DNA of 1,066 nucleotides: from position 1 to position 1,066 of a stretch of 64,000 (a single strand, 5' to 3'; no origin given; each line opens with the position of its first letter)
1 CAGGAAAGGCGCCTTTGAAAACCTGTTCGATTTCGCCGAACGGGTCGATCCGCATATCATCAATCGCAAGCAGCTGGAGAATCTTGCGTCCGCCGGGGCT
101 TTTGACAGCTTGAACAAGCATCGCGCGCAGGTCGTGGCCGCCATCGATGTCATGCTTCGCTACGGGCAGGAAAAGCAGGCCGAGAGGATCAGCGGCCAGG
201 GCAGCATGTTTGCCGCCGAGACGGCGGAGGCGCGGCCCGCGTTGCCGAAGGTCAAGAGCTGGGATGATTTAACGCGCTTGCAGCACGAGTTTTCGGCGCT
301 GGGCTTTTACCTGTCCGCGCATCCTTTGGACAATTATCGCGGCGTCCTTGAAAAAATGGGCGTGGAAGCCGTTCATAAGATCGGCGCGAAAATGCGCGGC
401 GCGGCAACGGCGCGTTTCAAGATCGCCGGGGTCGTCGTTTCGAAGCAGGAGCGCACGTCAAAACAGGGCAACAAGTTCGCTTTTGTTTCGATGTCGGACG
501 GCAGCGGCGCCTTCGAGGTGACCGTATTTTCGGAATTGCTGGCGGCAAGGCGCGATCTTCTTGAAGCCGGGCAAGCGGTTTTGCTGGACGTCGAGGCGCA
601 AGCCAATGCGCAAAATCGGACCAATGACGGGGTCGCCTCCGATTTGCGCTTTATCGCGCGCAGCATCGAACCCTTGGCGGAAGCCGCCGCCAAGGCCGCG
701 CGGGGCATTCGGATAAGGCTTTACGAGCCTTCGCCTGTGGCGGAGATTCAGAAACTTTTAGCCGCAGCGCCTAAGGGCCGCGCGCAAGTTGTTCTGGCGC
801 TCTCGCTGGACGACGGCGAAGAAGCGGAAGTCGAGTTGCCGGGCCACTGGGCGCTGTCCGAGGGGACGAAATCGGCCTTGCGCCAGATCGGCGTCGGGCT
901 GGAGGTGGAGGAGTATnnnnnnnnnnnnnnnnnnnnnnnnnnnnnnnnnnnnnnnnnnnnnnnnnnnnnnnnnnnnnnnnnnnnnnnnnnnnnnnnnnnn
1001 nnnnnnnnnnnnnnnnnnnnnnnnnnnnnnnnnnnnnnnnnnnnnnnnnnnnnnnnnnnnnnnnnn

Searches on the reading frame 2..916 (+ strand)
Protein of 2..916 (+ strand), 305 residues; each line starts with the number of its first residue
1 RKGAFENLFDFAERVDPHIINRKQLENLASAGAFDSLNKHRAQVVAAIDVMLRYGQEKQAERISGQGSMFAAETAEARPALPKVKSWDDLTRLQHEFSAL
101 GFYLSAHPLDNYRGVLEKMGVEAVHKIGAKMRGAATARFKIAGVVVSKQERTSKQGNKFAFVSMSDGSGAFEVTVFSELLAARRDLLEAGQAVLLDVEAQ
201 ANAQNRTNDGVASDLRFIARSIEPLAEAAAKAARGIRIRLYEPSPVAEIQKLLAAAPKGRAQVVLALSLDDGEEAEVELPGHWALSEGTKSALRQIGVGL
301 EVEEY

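Call 82: search_protein_families(library=pfam, proteins=[window:2-916:+], max_evalue=0.00001)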
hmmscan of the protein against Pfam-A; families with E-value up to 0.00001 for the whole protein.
window:2-916:+ (305 aa): 2 families
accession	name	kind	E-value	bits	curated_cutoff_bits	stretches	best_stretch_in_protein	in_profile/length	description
PF14579.12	HHH_6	-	1.2e-11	45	25.6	1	2-43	48-89/90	Helix-hairpin-helix motif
PF01336.31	tRNA_anti-codon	-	4.1e-09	36.7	27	1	140-225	2-75/75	OB-fold nucleic acid binding domain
